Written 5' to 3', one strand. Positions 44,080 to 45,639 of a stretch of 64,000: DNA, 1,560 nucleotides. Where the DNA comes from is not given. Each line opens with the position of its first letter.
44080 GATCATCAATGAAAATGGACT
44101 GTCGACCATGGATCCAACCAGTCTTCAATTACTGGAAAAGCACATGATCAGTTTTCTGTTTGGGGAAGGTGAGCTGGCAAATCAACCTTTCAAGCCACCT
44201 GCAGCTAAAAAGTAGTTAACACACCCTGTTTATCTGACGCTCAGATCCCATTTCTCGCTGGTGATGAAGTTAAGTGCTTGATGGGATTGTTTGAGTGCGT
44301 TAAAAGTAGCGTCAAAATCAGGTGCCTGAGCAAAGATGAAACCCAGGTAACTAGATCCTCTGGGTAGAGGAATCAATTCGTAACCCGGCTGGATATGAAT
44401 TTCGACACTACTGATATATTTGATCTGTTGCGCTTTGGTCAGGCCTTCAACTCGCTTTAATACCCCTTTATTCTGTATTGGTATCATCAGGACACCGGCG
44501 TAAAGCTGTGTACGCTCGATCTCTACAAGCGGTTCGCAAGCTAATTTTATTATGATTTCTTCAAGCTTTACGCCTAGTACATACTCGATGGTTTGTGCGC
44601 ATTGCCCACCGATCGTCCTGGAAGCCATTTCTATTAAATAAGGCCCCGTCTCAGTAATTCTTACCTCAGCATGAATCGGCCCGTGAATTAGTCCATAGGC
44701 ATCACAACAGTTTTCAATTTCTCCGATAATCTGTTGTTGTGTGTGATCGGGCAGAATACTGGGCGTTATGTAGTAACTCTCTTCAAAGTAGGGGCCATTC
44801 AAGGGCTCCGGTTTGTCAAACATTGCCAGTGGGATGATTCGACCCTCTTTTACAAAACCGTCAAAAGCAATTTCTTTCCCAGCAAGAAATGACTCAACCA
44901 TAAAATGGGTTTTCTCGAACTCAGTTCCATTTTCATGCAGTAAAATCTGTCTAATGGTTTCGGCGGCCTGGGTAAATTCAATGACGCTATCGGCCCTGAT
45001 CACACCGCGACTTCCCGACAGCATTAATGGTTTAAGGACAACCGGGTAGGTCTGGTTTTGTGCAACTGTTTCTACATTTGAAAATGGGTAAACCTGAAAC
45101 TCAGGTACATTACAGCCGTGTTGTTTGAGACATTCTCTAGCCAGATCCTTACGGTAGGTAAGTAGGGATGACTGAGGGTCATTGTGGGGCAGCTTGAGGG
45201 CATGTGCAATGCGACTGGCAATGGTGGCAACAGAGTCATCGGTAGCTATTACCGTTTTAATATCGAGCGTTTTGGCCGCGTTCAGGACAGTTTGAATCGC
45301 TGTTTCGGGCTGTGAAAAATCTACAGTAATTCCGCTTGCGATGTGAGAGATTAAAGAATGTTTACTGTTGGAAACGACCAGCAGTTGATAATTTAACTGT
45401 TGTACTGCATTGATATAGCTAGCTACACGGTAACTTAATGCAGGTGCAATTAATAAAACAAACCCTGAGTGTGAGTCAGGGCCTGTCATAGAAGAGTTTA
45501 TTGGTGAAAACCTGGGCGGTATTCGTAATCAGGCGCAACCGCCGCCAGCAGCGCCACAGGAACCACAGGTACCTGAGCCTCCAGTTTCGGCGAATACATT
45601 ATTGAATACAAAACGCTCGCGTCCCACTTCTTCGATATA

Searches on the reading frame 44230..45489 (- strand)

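Call 71: search_protein_families(library=ncbifam, proteins=[window:44230-45489:-], max_evalue=1e-10)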
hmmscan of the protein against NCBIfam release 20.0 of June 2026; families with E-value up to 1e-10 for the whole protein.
window:44230-45489:- (419 aa): 4 families
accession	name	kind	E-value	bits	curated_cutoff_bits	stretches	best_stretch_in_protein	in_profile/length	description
NF002563.0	PRK02186.1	subfamily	3.4e-30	105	625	1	50-346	47-332/890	argininosuccinate lyase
NF005543.0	PRK07206.1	subfamily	1.8e-21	76.3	302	1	35-371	27-373/416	hypothetical protein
NF041595.1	dap_A_syn_DdaF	equivalog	2.5e-19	69.3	840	1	63-307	64-307/424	dapdiamide A synthase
NF053745.1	AAntcapLigBacD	equivalog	6.4e-13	47.9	850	1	59-320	81-356/471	alanine--anticapsin ligase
